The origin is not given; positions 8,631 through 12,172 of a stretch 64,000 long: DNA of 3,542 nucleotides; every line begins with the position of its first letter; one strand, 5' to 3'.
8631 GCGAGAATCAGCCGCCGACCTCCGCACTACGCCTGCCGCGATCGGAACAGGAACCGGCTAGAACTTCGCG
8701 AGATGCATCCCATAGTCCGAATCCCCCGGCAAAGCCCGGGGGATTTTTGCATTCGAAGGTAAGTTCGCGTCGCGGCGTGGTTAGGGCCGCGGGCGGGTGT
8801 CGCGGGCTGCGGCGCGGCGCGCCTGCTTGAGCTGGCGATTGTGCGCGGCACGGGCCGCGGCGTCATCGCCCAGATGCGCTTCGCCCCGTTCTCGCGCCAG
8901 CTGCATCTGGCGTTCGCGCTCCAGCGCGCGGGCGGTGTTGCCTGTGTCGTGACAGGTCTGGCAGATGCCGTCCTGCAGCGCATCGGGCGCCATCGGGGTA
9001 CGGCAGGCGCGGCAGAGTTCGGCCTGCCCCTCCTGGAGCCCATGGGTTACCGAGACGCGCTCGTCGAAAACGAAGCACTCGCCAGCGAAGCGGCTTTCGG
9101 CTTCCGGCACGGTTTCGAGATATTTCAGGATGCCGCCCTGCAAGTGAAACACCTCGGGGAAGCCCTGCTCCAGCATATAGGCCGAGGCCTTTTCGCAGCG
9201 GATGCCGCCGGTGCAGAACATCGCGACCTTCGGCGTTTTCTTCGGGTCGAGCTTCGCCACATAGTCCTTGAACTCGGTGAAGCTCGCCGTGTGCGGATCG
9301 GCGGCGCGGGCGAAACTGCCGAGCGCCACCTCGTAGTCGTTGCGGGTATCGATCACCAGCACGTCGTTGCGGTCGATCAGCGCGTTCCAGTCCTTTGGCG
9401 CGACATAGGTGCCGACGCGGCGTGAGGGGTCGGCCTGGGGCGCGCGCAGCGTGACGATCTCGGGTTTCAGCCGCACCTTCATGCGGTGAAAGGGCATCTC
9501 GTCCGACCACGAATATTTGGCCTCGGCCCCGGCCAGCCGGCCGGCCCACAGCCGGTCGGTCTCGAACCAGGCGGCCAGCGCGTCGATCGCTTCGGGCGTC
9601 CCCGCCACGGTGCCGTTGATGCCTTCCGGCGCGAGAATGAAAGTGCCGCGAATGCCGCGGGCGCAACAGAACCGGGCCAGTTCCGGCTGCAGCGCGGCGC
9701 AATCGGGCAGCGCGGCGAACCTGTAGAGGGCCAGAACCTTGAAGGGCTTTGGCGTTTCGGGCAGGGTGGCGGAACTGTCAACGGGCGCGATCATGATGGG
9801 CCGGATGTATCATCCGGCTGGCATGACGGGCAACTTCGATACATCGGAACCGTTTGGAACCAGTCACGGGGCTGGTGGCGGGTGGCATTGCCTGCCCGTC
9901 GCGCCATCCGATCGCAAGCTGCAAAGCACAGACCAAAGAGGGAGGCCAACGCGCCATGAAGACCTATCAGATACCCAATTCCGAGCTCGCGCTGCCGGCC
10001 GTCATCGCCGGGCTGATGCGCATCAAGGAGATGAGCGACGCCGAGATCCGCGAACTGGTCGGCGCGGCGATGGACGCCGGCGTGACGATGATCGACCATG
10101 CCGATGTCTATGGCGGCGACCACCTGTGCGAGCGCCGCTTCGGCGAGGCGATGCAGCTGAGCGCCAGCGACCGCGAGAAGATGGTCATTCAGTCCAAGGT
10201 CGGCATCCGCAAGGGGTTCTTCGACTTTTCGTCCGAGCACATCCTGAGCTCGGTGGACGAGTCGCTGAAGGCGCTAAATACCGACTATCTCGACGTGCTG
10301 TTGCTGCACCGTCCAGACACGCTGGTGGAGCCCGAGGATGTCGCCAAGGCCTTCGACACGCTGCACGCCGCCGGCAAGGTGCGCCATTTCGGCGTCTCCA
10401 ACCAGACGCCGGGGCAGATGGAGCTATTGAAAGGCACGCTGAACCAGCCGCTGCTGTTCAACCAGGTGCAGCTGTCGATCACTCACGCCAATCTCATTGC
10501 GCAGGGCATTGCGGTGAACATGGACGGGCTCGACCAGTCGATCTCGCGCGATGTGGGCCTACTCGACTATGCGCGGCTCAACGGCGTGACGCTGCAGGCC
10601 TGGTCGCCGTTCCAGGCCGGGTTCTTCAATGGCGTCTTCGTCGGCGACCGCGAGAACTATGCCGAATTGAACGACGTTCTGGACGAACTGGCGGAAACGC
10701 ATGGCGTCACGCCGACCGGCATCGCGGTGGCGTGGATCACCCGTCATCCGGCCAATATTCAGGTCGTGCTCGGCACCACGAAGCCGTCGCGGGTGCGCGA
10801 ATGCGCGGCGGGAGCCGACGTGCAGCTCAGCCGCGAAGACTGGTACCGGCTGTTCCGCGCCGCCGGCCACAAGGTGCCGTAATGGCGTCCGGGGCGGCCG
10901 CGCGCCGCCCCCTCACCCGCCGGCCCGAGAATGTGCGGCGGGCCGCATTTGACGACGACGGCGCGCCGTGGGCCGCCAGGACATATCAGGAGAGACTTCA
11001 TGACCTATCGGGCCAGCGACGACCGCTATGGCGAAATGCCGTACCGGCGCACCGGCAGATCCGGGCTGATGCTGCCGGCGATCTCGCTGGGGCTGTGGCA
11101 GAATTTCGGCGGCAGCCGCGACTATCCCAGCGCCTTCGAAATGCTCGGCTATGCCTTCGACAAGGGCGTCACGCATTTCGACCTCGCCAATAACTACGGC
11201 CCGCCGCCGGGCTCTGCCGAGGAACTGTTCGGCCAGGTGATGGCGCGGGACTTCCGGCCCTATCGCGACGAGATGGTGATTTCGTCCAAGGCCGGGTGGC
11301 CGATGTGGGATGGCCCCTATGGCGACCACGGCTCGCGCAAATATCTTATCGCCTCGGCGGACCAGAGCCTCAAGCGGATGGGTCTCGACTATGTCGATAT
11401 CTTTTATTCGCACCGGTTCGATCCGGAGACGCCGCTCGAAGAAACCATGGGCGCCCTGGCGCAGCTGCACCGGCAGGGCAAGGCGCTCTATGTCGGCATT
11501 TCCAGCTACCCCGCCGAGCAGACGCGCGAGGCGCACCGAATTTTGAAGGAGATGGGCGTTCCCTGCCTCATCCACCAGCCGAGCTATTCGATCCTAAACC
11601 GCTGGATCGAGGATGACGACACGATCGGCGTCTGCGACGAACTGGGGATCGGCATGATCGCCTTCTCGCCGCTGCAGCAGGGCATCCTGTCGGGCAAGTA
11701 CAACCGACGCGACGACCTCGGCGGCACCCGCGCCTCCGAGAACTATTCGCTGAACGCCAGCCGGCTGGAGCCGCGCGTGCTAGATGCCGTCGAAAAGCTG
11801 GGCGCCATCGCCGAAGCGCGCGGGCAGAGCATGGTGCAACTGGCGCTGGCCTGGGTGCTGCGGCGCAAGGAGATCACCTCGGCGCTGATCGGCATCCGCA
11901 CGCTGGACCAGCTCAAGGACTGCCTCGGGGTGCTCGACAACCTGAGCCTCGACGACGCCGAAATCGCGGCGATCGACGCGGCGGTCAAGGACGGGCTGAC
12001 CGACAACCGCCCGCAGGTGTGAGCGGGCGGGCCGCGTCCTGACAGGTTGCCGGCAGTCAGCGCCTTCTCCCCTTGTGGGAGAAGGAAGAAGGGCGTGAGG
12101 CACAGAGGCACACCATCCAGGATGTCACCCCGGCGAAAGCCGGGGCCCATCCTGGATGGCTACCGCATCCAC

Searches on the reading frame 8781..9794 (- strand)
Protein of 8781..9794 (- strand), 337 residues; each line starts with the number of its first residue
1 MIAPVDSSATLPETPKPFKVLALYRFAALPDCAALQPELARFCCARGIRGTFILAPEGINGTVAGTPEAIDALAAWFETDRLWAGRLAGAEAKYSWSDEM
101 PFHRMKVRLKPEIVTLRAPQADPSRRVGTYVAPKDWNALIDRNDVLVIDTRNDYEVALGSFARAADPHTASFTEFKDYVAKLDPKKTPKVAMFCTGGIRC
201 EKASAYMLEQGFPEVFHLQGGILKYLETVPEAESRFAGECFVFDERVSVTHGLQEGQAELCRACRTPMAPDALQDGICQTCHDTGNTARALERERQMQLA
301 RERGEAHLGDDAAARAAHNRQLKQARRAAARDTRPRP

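Call 6: search_protein_families(library=pfam, proteins=[window:8781-9794:-], max_evalue=0.1)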
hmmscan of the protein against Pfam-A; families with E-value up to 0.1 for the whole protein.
window:8781-9794:- (337 aa): 3 families
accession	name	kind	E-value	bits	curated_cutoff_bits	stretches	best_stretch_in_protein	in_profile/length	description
PF17773.7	UPF0176_N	-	1.3e-26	93.2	26.2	1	19-113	2-92/92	UPF0176 acylphosphatase like domain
PF00581.25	Rhodanese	-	7.5e-07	30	22.2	1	134-226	3-100/102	Rhodanese-like domain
PF12368.13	Rhodanese_C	-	0.00022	21.9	26.9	1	238-283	2-45/66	Rhodanase C-terminal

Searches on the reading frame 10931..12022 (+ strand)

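Call 61: search_protein_families(library=pfam, proteins=[window:10931-12022:+], max_evalue=0.01)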
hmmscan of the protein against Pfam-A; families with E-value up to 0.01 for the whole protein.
window:10931-12022:+ (363 aa): 1 family
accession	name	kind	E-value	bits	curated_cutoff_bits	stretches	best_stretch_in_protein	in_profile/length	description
PF00248.27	Aldo_ket_red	-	6.1e-74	249.1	24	1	51-352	2-290/291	Aldo/keto reductase family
